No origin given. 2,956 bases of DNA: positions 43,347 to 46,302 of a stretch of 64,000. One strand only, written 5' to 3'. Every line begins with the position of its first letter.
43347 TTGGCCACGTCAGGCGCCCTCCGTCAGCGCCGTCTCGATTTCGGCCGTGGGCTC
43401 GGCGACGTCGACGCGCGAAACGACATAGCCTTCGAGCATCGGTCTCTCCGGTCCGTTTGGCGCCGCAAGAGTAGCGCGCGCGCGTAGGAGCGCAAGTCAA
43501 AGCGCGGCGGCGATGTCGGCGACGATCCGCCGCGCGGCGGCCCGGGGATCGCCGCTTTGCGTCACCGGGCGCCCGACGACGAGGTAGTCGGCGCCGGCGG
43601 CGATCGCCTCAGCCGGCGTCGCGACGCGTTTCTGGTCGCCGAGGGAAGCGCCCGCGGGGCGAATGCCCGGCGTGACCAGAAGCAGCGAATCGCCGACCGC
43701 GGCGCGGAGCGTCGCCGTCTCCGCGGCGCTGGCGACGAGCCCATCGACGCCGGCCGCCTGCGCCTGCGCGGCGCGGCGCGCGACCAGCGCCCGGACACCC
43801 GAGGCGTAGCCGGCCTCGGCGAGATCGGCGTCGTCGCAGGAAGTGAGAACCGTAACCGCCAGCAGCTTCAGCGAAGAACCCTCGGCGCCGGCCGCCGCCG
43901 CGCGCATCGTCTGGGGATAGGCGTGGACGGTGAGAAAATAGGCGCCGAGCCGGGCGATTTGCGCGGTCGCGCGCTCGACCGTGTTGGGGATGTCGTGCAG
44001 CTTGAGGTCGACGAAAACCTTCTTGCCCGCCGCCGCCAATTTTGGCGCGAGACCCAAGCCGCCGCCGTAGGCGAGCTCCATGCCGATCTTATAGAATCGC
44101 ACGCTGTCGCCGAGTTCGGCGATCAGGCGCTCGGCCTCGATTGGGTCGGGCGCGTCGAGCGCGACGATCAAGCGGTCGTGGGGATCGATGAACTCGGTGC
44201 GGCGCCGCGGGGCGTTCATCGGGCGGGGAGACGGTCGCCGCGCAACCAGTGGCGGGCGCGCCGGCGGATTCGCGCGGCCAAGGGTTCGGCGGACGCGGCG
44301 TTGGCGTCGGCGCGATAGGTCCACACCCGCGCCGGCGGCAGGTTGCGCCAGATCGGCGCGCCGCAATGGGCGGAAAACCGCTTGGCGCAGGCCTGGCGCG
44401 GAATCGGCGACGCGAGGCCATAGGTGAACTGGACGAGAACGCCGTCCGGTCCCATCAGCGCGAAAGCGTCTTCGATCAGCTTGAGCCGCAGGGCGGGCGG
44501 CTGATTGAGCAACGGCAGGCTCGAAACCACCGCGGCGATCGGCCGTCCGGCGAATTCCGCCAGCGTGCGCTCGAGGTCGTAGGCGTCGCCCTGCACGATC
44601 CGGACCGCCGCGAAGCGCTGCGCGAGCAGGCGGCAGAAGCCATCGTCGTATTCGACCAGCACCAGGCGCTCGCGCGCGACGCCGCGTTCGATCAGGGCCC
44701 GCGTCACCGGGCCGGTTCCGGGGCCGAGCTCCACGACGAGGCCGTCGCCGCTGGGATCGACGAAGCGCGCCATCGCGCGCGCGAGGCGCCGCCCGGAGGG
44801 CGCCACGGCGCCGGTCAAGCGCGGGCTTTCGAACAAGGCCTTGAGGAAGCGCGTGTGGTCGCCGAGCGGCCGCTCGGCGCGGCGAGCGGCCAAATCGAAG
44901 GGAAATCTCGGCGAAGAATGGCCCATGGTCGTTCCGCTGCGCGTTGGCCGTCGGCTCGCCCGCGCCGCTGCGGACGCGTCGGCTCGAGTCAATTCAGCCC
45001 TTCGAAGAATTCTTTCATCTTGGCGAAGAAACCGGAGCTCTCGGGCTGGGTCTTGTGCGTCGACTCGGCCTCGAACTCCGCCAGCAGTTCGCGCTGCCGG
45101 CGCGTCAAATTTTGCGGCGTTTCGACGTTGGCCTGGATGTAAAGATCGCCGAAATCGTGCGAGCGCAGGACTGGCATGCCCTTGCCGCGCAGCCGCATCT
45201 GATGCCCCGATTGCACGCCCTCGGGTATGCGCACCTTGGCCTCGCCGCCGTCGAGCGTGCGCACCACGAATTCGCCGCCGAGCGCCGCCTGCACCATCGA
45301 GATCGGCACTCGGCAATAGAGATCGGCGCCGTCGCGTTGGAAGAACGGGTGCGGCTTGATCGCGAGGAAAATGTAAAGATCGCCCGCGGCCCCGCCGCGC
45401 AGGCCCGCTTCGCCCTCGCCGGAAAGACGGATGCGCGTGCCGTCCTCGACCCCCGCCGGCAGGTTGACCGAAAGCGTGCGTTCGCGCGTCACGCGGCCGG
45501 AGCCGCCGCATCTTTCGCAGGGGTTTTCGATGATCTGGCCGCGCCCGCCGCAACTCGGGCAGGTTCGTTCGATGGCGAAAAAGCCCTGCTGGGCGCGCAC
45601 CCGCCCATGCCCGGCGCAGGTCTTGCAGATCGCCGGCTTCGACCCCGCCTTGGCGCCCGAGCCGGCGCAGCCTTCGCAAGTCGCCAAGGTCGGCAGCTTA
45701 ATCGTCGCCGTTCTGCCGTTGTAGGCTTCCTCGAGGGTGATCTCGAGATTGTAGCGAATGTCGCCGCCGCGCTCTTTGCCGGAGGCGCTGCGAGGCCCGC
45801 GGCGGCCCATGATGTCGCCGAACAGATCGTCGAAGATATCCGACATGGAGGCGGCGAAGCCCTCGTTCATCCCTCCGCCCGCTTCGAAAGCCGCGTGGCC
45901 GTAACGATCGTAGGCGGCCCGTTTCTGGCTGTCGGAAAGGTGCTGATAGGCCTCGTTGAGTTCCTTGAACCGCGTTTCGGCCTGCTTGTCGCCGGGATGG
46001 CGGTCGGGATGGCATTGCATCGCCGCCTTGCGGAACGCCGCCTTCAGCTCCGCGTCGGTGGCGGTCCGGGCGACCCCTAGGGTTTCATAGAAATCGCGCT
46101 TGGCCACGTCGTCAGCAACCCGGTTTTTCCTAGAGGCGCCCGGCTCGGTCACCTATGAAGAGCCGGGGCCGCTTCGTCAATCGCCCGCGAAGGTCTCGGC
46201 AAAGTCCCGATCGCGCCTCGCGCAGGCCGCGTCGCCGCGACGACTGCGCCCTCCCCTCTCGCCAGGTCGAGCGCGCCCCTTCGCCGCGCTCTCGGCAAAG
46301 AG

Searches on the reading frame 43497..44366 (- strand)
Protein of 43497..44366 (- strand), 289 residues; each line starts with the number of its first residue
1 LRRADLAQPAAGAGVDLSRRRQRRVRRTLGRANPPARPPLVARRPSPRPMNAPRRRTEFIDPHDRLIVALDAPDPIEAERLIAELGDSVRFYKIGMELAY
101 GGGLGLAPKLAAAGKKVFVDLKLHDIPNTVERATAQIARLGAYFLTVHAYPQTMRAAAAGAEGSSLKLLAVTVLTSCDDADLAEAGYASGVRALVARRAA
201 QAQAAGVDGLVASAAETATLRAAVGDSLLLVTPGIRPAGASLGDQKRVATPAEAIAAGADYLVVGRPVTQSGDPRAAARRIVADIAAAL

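Call 89: search_protein_families(library=pfam, proteins=[window:43497-44366:-], max_evalue=0.001)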
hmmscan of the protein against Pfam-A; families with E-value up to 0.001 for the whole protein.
window:43497-44366:- (289 aa): 1 family
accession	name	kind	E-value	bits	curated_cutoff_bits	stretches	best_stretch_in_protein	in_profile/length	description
PF00215.30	OMPdecase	-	1.2e-60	205.6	27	1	65-281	2-221/221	Orotidine 5'-phosphate decarboxylase / HUMPS family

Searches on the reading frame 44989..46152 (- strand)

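Call 89: search_protein_families(library=pfam, proteins=[window:44989-46152:-], max_evalue=0.001)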
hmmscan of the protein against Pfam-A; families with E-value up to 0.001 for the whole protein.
window:44989-46152:- (387 aa): 3 families
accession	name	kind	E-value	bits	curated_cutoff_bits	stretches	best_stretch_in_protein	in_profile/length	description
PF01556.23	DnaJ_C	-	1.4e-52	178.2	26.6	1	132-346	1-152/152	DnaJ C terminal domain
PF00226.36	DnaJ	-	1.7e-25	89.4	27.8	1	20-82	1-63/63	DnaJ domain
PF00684.25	DnaJ_CXXCXGXG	-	2.1e-14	54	32.7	1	159-219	1-65/65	DnaJ central domain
